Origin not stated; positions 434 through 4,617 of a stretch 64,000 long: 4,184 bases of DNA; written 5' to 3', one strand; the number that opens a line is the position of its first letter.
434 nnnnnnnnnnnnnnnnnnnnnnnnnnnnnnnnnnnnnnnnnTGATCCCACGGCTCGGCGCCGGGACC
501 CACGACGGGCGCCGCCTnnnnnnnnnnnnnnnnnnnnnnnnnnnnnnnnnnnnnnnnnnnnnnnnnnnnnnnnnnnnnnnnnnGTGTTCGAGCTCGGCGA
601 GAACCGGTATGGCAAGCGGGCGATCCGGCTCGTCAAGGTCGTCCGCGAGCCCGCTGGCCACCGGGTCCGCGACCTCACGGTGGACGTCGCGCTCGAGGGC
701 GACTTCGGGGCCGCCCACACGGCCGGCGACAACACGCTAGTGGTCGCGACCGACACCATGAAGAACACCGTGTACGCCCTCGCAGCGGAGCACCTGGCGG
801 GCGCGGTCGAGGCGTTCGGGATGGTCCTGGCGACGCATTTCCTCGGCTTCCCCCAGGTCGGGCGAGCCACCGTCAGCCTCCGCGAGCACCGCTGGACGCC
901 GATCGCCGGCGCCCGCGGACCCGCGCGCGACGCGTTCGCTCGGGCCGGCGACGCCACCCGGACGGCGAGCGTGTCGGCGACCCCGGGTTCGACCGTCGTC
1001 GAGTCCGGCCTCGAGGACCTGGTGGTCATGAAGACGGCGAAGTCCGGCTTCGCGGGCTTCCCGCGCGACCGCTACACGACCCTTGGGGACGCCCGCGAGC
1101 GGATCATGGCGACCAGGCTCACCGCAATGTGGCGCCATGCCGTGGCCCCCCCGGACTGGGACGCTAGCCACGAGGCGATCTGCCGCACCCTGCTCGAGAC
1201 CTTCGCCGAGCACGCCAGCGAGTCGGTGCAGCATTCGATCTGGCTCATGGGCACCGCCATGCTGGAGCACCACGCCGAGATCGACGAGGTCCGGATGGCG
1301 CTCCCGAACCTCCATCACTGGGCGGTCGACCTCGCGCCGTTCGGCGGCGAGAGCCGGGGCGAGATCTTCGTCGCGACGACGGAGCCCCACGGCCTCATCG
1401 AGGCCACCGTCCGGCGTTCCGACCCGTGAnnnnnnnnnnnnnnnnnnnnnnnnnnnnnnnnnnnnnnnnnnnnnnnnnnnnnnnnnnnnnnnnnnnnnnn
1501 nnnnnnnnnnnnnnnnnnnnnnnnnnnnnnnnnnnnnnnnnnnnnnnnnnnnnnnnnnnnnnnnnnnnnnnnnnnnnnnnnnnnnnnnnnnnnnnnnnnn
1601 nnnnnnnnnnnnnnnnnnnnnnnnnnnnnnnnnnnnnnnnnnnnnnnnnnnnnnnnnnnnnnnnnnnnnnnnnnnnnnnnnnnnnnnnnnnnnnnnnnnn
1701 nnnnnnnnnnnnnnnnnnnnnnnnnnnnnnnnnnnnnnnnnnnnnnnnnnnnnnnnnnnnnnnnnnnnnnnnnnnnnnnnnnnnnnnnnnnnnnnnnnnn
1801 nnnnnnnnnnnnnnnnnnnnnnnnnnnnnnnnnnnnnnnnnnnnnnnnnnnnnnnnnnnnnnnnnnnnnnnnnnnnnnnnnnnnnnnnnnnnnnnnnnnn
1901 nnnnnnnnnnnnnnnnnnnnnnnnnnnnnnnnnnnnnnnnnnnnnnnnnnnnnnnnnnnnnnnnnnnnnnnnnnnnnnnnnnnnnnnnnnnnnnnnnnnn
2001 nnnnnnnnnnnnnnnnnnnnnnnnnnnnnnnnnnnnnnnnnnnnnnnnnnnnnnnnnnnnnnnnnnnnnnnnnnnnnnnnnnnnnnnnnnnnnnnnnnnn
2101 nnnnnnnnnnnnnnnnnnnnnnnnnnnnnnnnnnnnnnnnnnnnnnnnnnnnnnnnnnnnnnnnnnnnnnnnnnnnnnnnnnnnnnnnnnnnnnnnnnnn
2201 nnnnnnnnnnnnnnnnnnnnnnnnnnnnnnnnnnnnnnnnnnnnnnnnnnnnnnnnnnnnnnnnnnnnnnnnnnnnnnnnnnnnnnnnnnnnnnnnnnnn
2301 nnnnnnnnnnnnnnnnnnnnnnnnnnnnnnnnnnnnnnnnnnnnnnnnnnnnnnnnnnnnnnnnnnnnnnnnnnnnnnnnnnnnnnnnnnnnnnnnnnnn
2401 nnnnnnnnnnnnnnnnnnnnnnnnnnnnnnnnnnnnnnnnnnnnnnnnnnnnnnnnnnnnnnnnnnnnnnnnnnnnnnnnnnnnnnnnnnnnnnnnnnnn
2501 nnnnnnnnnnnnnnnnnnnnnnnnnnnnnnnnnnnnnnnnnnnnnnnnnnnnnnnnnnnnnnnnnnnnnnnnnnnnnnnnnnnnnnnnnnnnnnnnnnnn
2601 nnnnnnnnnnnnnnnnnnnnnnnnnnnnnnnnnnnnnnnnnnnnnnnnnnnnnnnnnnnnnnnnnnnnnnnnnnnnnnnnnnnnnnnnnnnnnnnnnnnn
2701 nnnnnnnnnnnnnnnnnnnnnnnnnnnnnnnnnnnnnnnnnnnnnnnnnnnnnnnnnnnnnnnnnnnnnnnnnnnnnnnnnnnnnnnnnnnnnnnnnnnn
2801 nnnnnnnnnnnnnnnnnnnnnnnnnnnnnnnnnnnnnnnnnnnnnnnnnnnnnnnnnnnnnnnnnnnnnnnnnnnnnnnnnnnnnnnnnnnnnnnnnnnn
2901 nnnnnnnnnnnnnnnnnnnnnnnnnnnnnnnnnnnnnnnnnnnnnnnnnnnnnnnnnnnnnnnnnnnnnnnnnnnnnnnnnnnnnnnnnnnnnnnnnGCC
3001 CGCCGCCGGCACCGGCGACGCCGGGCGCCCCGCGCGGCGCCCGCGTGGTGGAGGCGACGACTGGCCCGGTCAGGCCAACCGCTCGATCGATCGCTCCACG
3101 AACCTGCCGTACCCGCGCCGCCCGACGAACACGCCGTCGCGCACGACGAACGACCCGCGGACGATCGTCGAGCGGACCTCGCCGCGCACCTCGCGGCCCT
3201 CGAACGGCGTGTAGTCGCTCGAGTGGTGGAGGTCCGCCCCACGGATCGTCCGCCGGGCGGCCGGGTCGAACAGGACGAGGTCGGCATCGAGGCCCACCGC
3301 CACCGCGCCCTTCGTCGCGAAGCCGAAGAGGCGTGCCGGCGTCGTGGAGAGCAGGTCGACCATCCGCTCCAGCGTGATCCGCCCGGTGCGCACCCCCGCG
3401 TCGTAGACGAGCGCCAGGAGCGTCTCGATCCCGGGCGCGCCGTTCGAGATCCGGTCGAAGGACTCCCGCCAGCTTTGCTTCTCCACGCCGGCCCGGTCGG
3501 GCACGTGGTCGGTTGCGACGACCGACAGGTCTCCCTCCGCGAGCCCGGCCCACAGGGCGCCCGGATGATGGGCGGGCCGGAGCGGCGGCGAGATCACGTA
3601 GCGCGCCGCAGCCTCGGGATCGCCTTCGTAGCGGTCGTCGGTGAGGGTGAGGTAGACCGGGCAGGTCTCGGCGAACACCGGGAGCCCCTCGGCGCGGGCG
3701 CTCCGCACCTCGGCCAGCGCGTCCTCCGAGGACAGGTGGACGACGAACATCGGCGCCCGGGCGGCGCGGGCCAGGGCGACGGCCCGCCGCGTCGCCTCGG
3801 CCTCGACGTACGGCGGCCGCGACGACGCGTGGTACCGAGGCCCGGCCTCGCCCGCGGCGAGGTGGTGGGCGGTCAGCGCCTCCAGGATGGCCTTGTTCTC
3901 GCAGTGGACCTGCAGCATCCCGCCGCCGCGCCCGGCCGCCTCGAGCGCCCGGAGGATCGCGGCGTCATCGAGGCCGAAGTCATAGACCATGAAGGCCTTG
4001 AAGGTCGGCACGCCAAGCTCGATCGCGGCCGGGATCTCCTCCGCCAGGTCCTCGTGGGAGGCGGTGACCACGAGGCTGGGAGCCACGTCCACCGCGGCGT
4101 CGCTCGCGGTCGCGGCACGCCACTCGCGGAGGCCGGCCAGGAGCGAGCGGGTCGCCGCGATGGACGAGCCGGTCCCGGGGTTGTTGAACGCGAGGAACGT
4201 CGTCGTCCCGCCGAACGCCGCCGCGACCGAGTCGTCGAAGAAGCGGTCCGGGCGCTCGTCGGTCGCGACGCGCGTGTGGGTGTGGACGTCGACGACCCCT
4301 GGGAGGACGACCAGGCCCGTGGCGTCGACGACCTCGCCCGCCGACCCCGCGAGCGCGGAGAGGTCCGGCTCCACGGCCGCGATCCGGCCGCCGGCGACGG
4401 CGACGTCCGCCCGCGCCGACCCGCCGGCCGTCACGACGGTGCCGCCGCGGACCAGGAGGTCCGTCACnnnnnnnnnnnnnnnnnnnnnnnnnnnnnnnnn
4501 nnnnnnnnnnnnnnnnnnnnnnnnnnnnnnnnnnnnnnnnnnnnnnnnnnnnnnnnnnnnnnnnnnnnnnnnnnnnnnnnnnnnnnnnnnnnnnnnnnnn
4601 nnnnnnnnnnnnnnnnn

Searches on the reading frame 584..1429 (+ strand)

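Call 71: search_protein_families(library=pfam, proteins=[window:584-1429:+])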
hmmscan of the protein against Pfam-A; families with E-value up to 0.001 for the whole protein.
window:584-1429:+ (281 aa): 1 family
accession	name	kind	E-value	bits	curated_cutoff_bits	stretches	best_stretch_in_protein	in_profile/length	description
PF01014.23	Uricase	-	1.7e-48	165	25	2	139-273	1-140/140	Uricase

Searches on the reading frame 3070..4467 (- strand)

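Call 71: search_protein_families(library=pfam, proteins=[window:3070-4467:-])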
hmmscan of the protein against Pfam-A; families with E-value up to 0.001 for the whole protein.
window:3070-4467:- (465 aa): 2 families
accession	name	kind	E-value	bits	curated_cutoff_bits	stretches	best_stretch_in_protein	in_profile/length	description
PF01979.26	Amidohydro_1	-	9.2e-19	68.3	25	1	53-440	1-344/345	Amidohydrolase family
PF07969.17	Amidohydro_3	-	2.3e-12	47.6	29.7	2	361-442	404-472/472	Amidohydrolase family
